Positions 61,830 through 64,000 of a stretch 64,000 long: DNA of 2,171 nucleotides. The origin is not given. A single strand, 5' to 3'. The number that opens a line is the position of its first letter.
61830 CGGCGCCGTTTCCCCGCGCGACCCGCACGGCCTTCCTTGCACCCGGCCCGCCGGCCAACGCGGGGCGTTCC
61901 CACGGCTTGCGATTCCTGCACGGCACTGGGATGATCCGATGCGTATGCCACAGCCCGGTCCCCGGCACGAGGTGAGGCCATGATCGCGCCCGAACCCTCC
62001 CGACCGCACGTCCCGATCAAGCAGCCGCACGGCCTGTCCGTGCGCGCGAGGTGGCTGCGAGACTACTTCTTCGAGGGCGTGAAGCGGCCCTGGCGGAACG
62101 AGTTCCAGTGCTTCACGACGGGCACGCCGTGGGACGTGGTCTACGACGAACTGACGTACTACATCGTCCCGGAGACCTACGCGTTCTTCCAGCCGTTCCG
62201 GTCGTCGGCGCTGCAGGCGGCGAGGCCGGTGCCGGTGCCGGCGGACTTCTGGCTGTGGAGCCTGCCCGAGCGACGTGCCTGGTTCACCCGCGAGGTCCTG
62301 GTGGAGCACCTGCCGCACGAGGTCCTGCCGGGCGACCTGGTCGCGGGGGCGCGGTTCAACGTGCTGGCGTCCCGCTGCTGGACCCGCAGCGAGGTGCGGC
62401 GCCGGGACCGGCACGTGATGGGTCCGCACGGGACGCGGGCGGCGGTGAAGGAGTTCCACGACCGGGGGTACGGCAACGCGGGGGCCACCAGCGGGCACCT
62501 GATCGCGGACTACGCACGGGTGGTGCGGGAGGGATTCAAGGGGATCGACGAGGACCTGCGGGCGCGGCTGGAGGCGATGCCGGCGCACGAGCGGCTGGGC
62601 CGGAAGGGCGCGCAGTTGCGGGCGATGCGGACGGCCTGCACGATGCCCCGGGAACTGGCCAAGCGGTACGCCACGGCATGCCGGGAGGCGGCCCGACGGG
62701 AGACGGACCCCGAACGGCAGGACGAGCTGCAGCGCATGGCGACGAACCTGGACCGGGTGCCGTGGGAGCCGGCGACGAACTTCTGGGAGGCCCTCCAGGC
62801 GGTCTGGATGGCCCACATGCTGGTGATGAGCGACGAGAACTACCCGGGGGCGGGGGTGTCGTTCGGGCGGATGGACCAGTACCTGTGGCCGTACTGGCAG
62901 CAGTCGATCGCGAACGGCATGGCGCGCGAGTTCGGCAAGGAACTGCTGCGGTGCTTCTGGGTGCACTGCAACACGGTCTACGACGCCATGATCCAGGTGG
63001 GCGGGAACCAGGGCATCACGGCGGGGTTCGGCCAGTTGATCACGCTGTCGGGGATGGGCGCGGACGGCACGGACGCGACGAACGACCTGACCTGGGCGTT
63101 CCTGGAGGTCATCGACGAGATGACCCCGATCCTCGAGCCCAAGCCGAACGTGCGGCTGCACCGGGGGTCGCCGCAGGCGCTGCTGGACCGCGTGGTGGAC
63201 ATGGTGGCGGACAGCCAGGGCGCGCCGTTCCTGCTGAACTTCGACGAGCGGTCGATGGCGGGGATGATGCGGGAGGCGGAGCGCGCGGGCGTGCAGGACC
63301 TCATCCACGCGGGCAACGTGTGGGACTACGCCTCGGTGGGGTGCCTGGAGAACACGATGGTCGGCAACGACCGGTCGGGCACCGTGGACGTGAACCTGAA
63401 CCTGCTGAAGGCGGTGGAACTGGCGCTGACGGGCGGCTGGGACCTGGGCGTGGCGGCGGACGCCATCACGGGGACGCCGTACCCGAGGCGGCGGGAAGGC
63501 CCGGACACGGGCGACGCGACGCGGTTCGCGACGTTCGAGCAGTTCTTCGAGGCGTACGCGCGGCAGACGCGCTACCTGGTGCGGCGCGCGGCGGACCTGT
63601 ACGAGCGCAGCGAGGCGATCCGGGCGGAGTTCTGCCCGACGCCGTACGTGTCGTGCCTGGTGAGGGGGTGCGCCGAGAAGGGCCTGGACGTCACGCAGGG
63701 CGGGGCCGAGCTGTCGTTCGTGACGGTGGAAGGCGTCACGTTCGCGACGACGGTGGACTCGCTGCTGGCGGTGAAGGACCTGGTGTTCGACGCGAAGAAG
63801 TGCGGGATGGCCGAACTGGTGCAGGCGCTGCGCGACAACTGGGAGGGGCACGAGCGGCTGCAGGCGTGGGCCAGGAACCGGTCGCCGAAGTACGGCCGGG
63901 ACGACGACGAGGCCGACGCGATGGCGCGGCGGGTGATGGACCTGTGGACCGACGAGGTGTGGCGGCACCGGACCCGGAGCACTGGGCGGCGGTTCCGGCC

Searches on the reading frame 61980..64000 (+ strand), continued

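Call 45: search_protein_families(library=ncbifam, proteins=[L086:7249-8004:+, L062:4010-4777:+], max_evalue=0.001)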
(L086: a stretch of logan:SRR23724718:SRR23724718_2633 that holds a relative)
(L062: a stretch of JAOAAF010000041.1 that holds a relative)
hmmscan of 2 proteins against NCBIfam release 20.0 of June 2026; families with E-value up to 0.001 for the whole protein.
L086:7249-8004:+ (251 aa): 22 families
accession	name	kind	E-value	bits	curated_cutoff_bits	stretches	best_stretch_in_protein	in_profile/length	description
NF003011.0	PRK03837.1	subfamily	2.5e-26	92.8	260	1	5-229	5-227/241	transcriptional regulator NanR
NF007001.0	PRK09464.1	equivalog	4.7e-18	65.7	330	1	9-236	6-233/254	pyruvate dehydrogenase complex transcriptional repressor PdhR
TIGR03338.1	phnR_burk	equivalog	1.6e-17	63.8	271.5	2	10-68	8-65/212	phosphonate utilization associated transcriptional regulator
NF003444.0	PRK04984.1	equivalog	2e-17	63.5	189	1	26-224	20-212/239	fatty acid metabolism transcriptional regulator FadR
NF007442.0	PRK09990.1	equivalog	2.8e-17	63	301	1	14-180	11-176/256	transcriptional regulator GlcC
TIGR02812.1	fadR_gamma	equivalog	3.2e-16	59.7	249.2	1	26-224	19-211/235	fatty acid metabolism transcriptional regulator FadR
NF007741.0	PRK10421.1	equivalog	1.1e-14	54.4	311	1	11-230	5-228/262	transcriptional regulator LldR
NF007588.0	PRK10225.1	equivalog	3e-13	49.7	442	1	23-223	19-219/257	Uxu operon transcriptional regulator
NF052282.1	PLP_TF_PdxR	equivalog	5.3e-12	45.5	320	1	19-82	7-70/448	MocR-like pyridoxine biosynthesis transcription factor PdxR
TIGR02018.2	his_ut_repres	equivalog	5.7e-12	45.5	220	1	21-86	7-72/226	histidine utilization transcriptional repressor HutC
NF052290.2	MocR_like_YczR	exception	2.9e-09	36.1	487.4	1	18-72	24-78/458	MocR-like transcription factor YczR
NF008571.0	PRK11523.1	equivalog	9.1e-09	35.1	396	1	13-177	8-163/258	transcriptional regulator ExuR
NF052286.1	ecto_TF_EhuR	exception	2.7e-08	32.8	480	1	19-81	17-79/458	MocR-like ectoine utilization transcription factor EhuR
NF012025.0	PRK15481.1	equivalog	2e-07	30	573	1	20-81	13-74/432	MocR-like B6 salvage transcription factor PtsJ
TIGR03337.1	phnR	equivalog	3.3e-07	30.2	296.75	1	21-70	9-58/231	phosphonate utilization transcriptional regulator PhnR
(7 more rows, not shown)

L062:4010-4777:+ (255 aa): 26 families (the best 25 are shown)
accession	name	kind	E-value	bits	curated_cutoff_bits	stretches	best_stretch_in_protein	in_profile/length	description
NF003444.0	PRK04984.1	equivalog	7.3e-26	91.2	189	1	27-230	19-216/239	fatty acid metabolism transcriptional regulator FadR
NF003011.0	PRK03837.1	subfamily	1.1e-25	90.6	260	1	10-233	8-229/241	transcriptional regulator NanR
NF007442.0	PRK09990.1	equivalog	3.1e-25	89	301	1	15-225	10-224/256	transcriptional regulator GlcC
TIGR02812.1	fadR_gamma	equivalog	5.5e-25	88.4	249.2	1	27-228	18-213/235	fatty acid metabolism transcriptional regulator FadR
NF007741.0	PRK10421.1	equivalog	1.7e-24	86.6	311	1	15-239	7-235/262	transcriptional regulator LldR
NF007001.0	PRK09464.1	equivalog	4.4e-20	72.4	330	1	12-232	7-227/254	pyruvate dehydrogenase complex transcriptional repressor PdhR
NF007588.0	PRK10225.1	equivalog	2.6e-15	56.4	442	1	24-236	18-230/257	Uxu operon transcriptional regulator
NF008571.0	PRK11523.1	equivalog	1.4e-13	50.9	396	1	15-179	8-163/258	transcriptional regulator ExuR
NF052282.1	PLP_TF_PdxR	equivalog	2e-13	50.2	320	1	16-85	2-71/448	MocR-like pyridoxine biosynthesis transcription factor PdxR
TIGR02018.2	his_ut_repres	equivalog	2.6e-11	43.4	220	1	22-87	6-71/226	histidine utilization transcriptional repressor HutC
NF052290.2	MocR_like_YczR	exception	5.7e-10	38.5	487.4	1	7-75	9-79/458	MocR-like transcription factor YczR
TIGR03338.1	phnR_burk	equivalog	5.2e-09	36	271.5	1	10-72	6-67/212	phosphonate utilization associated transcriptional regulator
NF052281.1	rhizopine_MocR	equivalog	6.5e-09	34.9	650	1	12-84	15-87/479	rhizopine catabolism transcriptional regulator MocR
TIGR02325.1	C_P_lyase_phnF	equivalog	2.8e-08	33.6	156.8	1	19-84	12-77/238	phosphonate metabolism transcriptional regulator PhnF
NF012025.0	PRK15481.1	equivalog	8.3e-08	31.3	573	1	23-86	14-77/432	MocR-like B6 salvage transcription factor PtsJ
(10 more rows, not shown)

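Call 50: search_solved_structures(query=A2, max_evalue=1, show_alignments=2)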
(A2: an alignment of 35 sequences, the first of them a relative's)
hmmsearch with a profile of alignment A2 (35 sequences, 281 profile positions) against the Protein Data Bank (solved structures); distinct sequences matched with E-value up to 1: 11.
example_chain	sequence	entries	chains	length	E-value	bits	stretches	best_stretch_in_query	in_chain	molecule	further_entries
2htd_A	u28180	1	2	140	0.0017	20.7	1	4-97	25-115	Predicted flavin-nucleotide-binding protein from COG3576 family structurally related to py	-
1rfe_A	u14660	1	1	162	0.021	17.1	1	7-74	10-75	hypothetical protein Rv2991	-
5esc_A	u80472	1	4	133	0.024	16.9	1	18-98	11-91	HupZ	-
7kpz_A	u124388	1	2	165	0.043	16.1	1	18-98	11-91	HupZ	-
7kq2_A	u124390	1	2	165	0.045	16.1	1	18-98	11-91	HupZ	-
2hhz_A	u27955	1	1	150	0.38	13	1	10-76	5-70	Pyridoxamine 5'-phosphate oxidase-related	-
1ch3_A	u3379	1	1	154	0.4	13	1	136-181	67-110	PROTEIN (MYOGLOBIN)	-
1w9a_A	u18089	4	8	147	0.49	12.7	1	12-76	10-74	PUTATIVE PYRIDOXINE/PYRIDOXAMINE 5'-PHOSPHATE OXIDASE | hypothetical protein Rv1155 | PYRIDOXINE 5'-PHOSPHATE OXIDASE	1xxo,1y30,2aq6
4qvb_A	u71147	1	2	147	0.54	12.5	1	13-76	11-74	Rv1155 protein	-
4bts_AB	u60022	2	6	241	0.77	12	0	103-160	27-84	40S RIBOSOMAL PROTEIN SA | RPS0E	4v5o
3tgv_A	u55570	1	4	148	0.81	11.9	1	10-71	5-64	Heme-binding protein HutZ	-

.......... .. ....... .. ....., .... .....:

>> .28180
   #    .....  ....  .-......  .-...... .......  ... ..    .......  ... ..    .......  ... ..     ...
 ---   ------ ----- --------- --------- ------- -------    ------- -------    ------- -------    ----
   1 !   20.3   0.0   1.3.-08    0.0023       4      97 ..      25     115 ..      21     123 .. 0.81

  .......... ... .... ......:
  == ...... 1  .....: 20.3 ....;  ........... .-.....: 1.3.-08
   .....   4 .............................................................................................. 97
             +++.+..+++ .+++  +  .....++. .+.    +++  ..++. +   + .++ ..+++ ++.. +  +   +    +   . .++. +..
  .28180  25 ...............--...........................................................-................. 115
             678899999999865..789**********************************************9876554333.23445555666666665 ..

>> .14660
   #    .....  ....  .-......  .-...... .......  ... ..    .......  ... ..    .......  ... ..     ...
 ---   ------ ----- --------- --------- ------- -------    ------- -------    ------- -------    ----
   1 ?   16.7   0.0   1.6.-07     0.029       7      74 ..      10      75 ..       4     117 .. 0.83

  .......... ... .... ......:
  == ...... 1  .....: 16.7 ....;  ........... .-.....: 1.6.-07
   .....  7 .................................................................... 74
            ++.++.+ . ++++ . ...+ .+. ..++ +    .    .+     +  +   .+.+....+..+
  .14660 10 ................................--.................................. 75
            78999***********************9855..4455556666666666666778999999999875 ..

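Call 51: search_protein_families(library=pfam, alignment_id=A2, max_evalue=0.01)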
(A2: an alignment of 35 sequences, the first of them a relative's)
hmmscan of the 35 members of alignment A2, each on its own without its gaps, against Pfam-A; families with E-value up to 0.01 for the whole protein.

A. member 1, P0121 (283 aa): 1 family
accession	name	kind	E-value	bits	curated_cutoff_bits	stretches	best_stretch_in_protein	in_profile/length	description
PF01243.27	PNPOx_N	-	1.5e-06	29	28.1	1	12-89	5-75/120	Pyridoxamine 5'-phosphate oxidase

B. families by the number of members that match (of 35 scanned): 2 families
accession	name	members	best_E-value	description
PF01243.27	PNPOx_N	35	1.2e-10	Pyridoxamine 5'-phosphate oxidase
PF10590.14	PNP_phzG_C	1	0.0075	Pyridoxine 5'-phosphate oxidase C-terminal dimerisation region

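Call 77: search_dna_similar(query=P0001, collection=plasmids, mode=protein, max_rows=10, max_evalue=1e-20)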
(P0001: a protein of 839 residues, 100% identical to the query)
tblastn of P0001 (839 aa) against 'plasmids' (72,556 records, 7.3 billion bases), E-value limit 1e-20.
Records with a match: 58; places in all: 84; records where one place covers at least 80% of the query: 17.
Best place of each record, by identity: <60% 58.
By first word of the organism name: Escherichia 10; Clostridium 9; Enterococcus 6; Klebsiella 5; Moraxella 3; Citrobacter 3; Cetobacterium 2; Vibrio 2; Proteus 2; Salmonella 2; and 13 more.
By predicted mobility (MOB-suite, as given by PLSDB): non-mobilizable 47; mobilizable 8; conjugative 3.
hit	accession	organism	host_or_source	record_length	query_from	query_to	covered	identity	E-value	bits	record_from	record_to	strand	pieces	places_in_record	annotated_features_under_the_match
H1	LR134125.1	Klebsiella aerogenes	not available: to be reported later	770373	100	836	88%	29.6%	9e-66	247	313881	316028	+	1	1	csdB_1: Pyruvate formate-lyase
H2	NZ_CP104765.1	Enterococcus raffinosus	Homo sapiens,urine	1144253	151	833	81%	31.0%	1e-76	280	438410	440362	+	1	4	record has no annotation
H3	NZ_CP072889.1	Enterococcus raffinosus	stream/river surface water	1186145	151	833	81%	31.0%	1e-76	280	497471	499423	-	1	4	record has no annotation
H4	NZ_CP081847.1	Enterococcus raffinosus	Homo sapiens,feces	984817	157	838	81%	30.4%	2e-64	243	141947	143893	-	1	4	formate C-acetyltransferase/glycerol dehydratase family glycyl ...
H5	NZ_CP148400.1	Escherichia coli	Homo sapiens,single cell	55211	162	836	80%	30.2%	1e-63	240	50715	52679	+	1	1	ybiW: glycyl radical protein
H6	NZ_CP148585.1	Escherichia coli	Homo sapiens,single cell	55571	162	836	80%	30.2%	1e-63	240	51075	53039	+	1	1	ybiW: glycyl radical protein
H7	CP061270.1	Escherichia coli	Sheep,cell culture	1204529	162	836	80%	30.2%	1e-63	240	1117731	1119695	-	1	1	glycyl radical protein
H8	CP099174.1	Escherichia coli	culture,Pooled soil sample collected ...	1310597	162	836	80%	30.2%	1e-63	240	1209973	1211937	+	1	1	ybiW: glycyl radical protein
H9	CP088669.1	Escherichia coli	Homo sapiens,blood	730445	162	836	80%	30.2%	2e-63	240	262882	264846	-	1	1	ybiW: glycyl radical protein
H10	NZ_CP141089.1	Escherichia coli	Homo sapiens,Infected Human Urine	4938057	162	836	80%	30.2%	2e-63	240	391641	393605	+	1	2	none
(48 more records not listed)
